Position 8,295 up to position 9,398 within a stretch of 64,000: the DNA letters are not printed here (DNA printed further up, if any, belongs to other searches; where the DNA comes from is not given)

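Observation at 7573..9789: Island cargo: NUDIX - MBL-fold hydrolase - NUDIX operon plus a small basic protein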

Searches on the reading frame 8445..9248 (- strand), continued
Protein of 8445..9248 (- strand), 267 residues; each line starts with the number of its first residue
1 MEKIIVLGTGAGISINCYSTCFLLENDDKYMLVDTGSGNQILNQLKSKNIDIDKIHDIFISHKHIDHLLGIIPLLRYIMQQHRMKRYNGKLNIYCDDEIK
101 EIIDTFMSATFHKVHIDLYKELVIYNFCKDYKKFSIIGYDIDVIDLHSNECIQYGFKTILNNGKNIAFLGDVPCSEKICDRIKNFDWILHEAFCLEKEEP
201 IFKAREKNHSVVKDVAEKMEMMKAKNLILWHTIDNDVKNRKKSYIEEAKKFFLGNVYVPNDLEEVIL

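Call 27: find_related_loci(query=A1, collection=genome_contigs, flank=7000)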
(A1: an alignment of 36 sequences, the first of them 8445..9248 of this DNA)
Query A1 (267 aa) in genome_contigs; peptide patterns used: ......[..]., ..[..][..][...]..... (x = any residue, [..] = any of these).
193 stretches matched a pattern; 164 encode a relative of the query (tblastn E <= 1e-3); the best 80 are kept; 80 distinct loci.
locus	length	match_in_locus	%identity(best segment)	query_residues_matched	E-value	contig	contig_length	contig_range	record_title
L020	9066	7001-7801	96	1-267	5e-171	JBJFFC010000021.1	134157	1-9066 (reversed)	MAG: Clostridia bacterium isolate LOHA18_bin.023 NODE_30_length_134157_cov_16.571147, whole genome shotgun sequence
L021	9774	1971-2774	66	1-267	7e-118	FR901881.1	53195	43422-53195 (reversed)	Clostridium sp. CAG:389 genomic scaffold, scf57, whole genome shotgun sequence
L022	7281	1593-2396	66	1-267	6e-118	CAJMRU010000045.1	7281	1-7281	TPA_asm: uncultured bacterium isolate ERR321600-bin.3 genome assembly, contig: NODE_3379_length_7281_cov_4.103515, whole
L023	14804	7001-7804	66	1-267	2e-117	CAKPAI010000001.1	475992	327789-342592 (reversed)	MAG: uncultured Clostridia bacterium isolate REFINED_METABAT215_TOP10_CONTIGS_1500_ASSEMBLY_K77_MERGED__Hadza_MoBio_hadz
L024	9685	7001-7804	66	1-267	1e-116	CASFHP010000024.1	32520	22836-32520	uncultured Eubacteriales bacterium isolate A107_L4_350350_idba_bin.26 genome assembly, contig: A107_L4_350350_idba_bin.2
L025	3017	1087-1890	65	1-267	1e-120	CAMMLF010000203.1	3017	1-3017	MAG: uncultured Clostridium sp. isolate ERR7167042_bin.4_MetaWRAP_v1.1_MAG genome assembly, contig: NODE_8165_length_301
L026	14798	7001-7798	65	1-265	4e-116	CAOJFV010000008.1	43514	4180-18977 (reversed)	MAG TPA_asm: uncultured Clostridium sp. isolate SRR17684636_bin.3_metawrap_v1.3_MAG genome assembly, contig: NODE.1041_l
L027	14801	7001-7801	64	1-267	3e-115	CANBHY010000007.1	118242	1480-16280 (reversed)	MAG TPA_asm: uncultured Clostridium sp. isolate SRR15431161_bin.17_metawrap_v1.3_MAG genome assembly, contig: NODE.93_le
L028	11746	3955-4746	67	1-263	1e-113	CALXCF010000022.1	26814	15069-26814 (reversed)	MAG: uncultured Clostridia bacterium isolate BRZ_GT__bin15 genome assembly, contig: BRZ_GT__NODE_1517_length_26814_cov_4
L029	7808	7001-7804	66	1-267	1e-113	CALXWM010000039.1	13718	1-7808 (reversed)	MAG: uncultured Clostridia bacterium isolate BRZ_ES__bin83 genome assembly, contig: BRZ_ES__NODE_5502_length_13718_cov_3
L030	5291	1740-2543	64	1-267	2e-112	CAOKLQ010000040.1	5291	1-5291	MAG TPA_asm: uncultured Clostridium sp. isolate SRR15604508_bin.6_metawrap_v1.3_MAG genome assembly, contig: NODE.7271_l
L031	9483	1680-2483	62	1-267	3e-112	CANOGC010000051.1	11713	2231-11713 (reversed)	MAG TPA_asm: uncultured Clostridium sp. isolate SRR19759446_bin.70_metawrap_v1.3_MAG genome assembly, contig: NODE.5419_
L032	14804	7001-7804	66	1-267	7e-112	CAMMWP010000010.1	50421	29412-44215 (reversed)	MAG: uncultured Clostridium sp. isolate ERR7167046_bin.3_MetaWRAP_v1.1_MAG genome assembly, contig: NODE_253_length_5042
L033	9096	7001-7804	63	1-267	1e-111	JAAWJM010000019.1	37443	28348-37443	MAG: Clostridia bacterium isolate ABMPRH_42_1 SL341415_scaffold_2622, whole genome shotgun sequence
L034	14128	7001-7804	63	1-267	2e-110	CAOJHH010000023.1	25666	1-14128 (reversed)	MAG TPA_asm: uncultured Clostridium sp. isolate SRR17684647_bin.20_metawrap_v1.3_MAG genome assembly, contig: NODE.2479_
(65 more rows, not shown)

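Call 35: predict_structure(alignment_id=A1)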
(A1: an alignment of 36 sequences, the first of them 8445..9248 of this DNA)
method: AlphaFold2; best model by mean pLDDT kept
length: 267 residues; sequences in the alignment: 36
mean_pLDDT: 95.2   pTM: 0.93
mean pLDDT of the five models: 95.2, 95.1, 90.3, 90.2, 89.9
residues with pLDDT >= 90: 246; 70-90: 21; 50-70: 0; < 50: 0
segments of 3 or more residues with pLDDT < 50: none
pLDDT, mean of each block of 10 residues (from residue 1): 93 90 96 94 95 97 94 96 96 97 97 96 95 95 93 96 97 91 97 96 93 97 98 89 98 98 96
secondary structure, 60 per line:
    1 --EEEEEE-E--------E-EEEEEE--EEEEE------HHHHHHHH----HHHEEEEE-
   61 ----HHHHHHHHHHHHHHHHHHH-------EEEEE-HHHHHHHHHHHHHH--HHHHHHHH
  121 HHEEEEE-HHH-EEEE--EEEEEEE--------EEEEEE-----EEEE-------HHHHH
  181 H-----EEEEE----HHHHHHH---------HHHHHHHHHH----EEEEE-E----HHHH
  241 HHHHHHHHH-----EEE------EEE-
elements in order: E3-8 E21-26 E29-33 H40-47 E55-59 H65-83 E91-95 H97-110 H113-122 E123-127 E133-136 E139-145 E154-159 E165-168 H176-181 E187-191 H196-202 H212-221 E226-230 H237-249 E255-257 E264-266

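Call 37: fold_search(model_id=the predicted structure, library=pdb)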
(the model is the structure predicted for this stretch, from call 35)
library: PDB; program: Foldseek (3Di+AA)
matches with E <= 10: 1015; with E <= 0.001: 385
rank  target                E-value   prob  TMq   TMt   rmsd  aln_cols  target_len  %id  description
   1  8gyg_A                1.5e-18  1.00  0.82  0.76   3.7       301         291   20  Purification ,Crystallization and X-ray Diffraction analysis of a novel arysulfatase from Pseudoalteromonas atlantica  (released 2023-10-18)
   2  8gyg_B                1.3e-17  1.00  0.81  0.72   4.3       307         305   18  Purification ,Crystallization and X-ray Diffraction analysis of a novel arysulfatase from Pseudoalteromonas atlantica  (released 2023-10-18)
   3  2cbn                  2.8e-17  1.00  0.81  0.72   6.1       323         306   19  Crystal structure of ZipD from Escherichia coli (released 2006-02-15)
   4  6knt_C                4.0e-17  1.00  0.81  0.88   3.1       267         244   18  Crystal structure of the metallo-beta-lactamase fold protein YhfI from Bacillus subtilis (space group P4332) (released 2019-09-18)
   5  1y44_A                4.2e-17  1.00  0.81  0.80   3.3       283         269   22  Crystal structure of RNase Z (released 2005-01-25)
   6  1zkp_C                4.5e-17  1.00  0.79  0.86   3.3       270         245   19  1.5A Resolution Crystal Structure of a Metallo Beta Lactamase Family Protein, the ELAC Homolgue of Bacillus anthracis, (released 2005-06-21)
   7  6kns_A                5.0e-17  1.00  0.80  0.86   3.0       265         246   18  Crystal structure of the metallo-beta-lactamase fold protein YhfI from Bacillus subtilis (space group I4122) (released 2019-09-18)
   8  6knt_B                9.2e-17  1.00  0.80  0.87   3.1       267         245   18  Crystal structure of the metallo-beta-lactamase fold protein YhfI from Bacillus subtilis (space group P4332) (released 2019-09-18)
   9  1zkp_B                1.4e-16  1.00  0.80  0.84   3.3       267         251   19  1.5A Resolution Crystal Structure of a Metallo Beta Lactamase Family Protein, the ELAC Homolgue of Bacillus anthracis, (released 2005-06-21)
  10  3zwf_A                1.5e-16  1.00  0.75  0.77   6.4       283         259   20  Crystal structure of Human tRNase Z, short form (ELAC1). (released 2011-08-10)
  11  4gcw_A                1.9e-16  1.00  0.82  0.72   5.6       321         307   20  Crystal structure of RNase Z in complex with precursor tRNA(Thr) (released 2012-10-31)
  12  6kns_B                3.2e-16  1.00  0.77  0.84   3.3       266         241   19  Crystal structure of the metallo-beta-lactamase fold protein YhfI from Bacillus subtilis (space group I4122) (released 2019-09-18)
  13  6kns_D                4.6e-16  1.00  0.77  0.85   3.3       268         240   19  Crystal structure of the metallo-beta-lactamase fold protein YhfI from Bacillus subtilis (space group I4122) (released 2019-09-18)
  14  1zkp_A                5.2e-16  1.00  0.79  0.83   3.4       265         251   19  1.5A Resolution Crystal Structure of a Metallo Beta Lactamase Family Protein, the ELAC Homolgue of Bacillus anthracis, (released 2005-06-21)
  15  2fk6_A                5.9e-16  1.00  0.78  0.68   5.9       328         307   18  Crystal Structure of RNAse Z/tRNA(Thr) complex (released 2006-03-21)
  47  1y44_B                5.8e-12  1.00  0.73  0.67   6.3       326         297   19  Crystal structure of RNase Z (released 2005-01-25)
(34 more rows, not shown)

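Call 46: search_protein_families(library=pfam, alignment_id=A2, max_evalue=0.0001)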
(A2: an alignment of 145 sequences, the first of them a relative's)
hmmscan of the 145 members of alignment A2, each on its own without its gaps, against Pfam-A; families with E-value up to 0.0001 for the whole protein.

A. member 1, L020:4655-5491:+ (279 aa): 0 families

B. families by the number of members that match (of 145 scanned): 93 families (the first 25 are shown)
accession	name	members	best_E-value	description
PF00293.34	NUDIX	53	2.1e-22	NUDIX domain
PF14815.12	NUDIX_4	16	9.5e-08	NUDIX domain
PF13419.12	HAD_2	13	2.8e-30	Haloacid dehalogenase-like hydrolase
PF00702.32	Hydrolase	13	7.2e-27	haloacid dehalogenase-like hydrolase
PF13242.12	Hydrolase_like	8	1.7e-07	HAD-hyrolase-like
PF12706.13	Lactamase_B_2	6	2.2e-14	Beta-lactamase superfamily domain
PF00753.33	Lactamase_B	6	7.6e-12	Metallo-beta-lactamase superfamily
PF13328.12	HD_4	5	3.1e-17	HD domain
PF00583.31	Acetyltransf_1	5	1.9e-15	Acetyltransferase (GNAT) family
PF01966.28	HD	5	6.7e-12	HD domain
PF13508.13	Acetyltransf_7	4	3.7e-08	Acetyltransferase (GNAT) domain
PF13175.12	AAA_15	3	6.9e-50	AAA ATPase domain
PF13023.12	HD_3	3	2.8e-28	HD domain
PF01261.30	AP_endonuc_2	3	5.7e-28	Xylose isomerase-like TIM barrel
PF13483.12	Lactamase_B_3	3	4.4e-25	Beta-lactamase superfamily domain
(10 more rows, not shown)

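Call 47: search_protein_families(library=pfam, alignment_id=A3, max_evalue=0.0001)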
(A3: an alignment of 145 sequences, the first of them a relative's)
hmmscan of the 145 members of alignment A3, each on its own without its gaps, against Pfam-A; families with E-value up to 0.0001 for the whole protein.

A. member 1, L060:5133-6212:+ (360 aa): 0 families

B. families by the number of members that match (of 145 scanned): 157 families (the first 25 are shown)
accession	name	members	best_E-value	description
PF12706.13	Lactamase_B_2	10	2.1e-21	Beta-lactamase superfamily domain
PF00293.34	NUDIX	6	5.1e-22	NUDIX domain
PF00753.33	Lactamase_B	6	2.9e-09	Metallo-beta-lactamase superfamily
PF13483.12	Lactamase_B_3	5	6.3e-26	Beta-lactamase superfamily domain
PF00583.31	Acetyltransf_1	5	1.4e-19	Acetyltransferase (GNAT) family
PF13508.13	Acetyltransf_7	5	3.3e-16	Acetyltransferase (GNAT) domain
PF14815.12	NUDIX_4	4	1.3e-22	NUDIX domain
PF01966.28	HD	4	2.2e-13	HD domain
PF03167.25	UDG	4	1.5e-12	Uracil DNA glycosylase superfamily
PF01863.23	YgjP-like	3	1.9e-45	YgjP-like, metallopeptidase domain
PF13419.12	HAD_2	3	8.3e-29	Haloacid dehalogenase-like hydrolase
PF00730.31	HhH-GPD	3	1.6e-23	HhH-GPD superfamily base excision DNA repair protein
PF01663.27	Phosphodiest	3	6.8e-22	Type I phosphodiesterase / nucleotide pyrophosphatase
PF04055.27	Radical_SAM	3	1.1e-20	Radical SAM superfamily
PF01636.29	APH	3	4.3e-19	Phosphotransferase enzyme family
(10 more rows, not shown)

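Call 82: search_protein_families(library=pfam, proteins=[L020:8335-8886:+, L020:3874-4284:+, L020:4301-4603:+, L020:4655-5491:+, L020:5472-6824:+], max_evalue=0.01)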
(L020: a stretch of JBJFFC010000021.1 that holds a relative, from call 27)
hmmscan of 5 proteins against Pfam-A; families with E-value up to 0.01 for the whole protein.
L020:8335-8886:+ (184 aa): 1 family
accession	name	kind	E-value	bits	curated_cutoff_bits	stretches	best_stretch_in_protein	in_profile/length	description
PF12686.12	DUF3800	-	1.3e-11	45.8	21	1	8-183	12-148/149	Protein of unknown function (DUF3800)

L020:3874-4284:+ (137 aa): 0 families

L020:4301-4603:+ (101 aa): 0 families

L020:4655-5491:+ (279 aa): 0 families

L020:5472-6824:+ (451 aa): 2 families
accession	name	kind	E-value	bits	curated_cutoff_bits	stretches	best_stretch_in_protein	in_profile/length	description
PF00459.30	Inositol_P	-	1.5e-44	153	27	1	193-444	3-266/271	Inositol monophosphatase family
PF00293.34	NUDIX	-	5.1e-15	56.1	21.1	1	42-152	7-122/134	NUDIX domain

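Call 86: fold_search(model_id=the predicted structure, library=viral)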
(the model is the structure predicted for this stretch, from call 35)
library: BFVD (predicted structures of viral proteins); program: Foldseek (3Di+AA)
matches with E <= 10: 583; with E <= 0.001: 17
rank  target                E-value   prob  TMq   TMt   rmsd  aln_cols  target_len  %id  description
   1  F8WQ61                9.4e-10  1.00  0.64  0.55   4.4       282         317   16  (no name in the UniProt tables at hand)
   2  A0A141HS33            2.4e-09  1.00  0.65  0.73   4.1       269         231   18  (no name in the UniProt tables at hand)
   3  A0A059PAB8            3.1e-09  1.00  0.55  0.70   4.0       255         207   16  Putative hydrolase [Leuconostoc phage LN03]
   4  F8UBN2                1.6e-08  1.00  0.56  0.44   6.3       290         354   15  (no name in the UniProt tables at hand)
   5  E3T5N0                3.9e-08  1.00  0.62  0.62   5.6       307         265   18  Putative metal-dependent hydrolase [Cafeteria roenbergensis virus (strain BV-PW1)]
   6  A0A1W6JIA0            8.5e-08  1.00  0.48  0.54   6.2       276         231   13  Metallo-beta-lactamase domain-containing protein [Lactococcus phage AM6]
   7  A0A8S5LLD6            1.5e-07  1.00  0.54  0.34  13.6       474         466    9  Putative exonuclease [Siphoviridae sp. ctKcB20]
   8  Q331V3                3.7e-06  1.00  0.43  0.48   5.0       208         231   16  (no name in the UniProt tables at hand)
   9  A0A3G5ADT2            5.7e-06  1.00  0.61  0.36   8.0       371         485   12  Beta-lactamase superfamily domain [Hyperionvirus sp.]
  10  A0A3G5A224            7.2e-06  1.00  0.62  0.35   5.6       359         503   11  Beta-lactamase superfamily domain [Harvfovirus sp.]
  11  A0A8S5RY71            1.7e-05  1.00  0.44  0.61   5.0       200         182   13  Pyrroloquinoline [Siphoviridae sp. ctEJG5]
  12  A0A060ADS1            5.9e-05  1.00  0.44  0.50   6.3       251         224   13  Metallo-beta-lactamase domain protein [Enterococcus phage IME-EFm1]
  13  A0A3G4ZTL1            7.5e-05  1.00  0.60  0.39   8.5       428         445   12  Beta-lactamase superfamily domain [Terrestrivirus sp.]
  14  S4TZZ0                1.1e-04  1.00  0.46  0.60   5.0       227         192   13  (no name in the UniProt tables at hand)
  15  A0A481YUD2            1.8e-04  1.00  0.42  0.52   6.6       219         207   16  Uncharacterized protein [Marseillevirus LCMAC101]
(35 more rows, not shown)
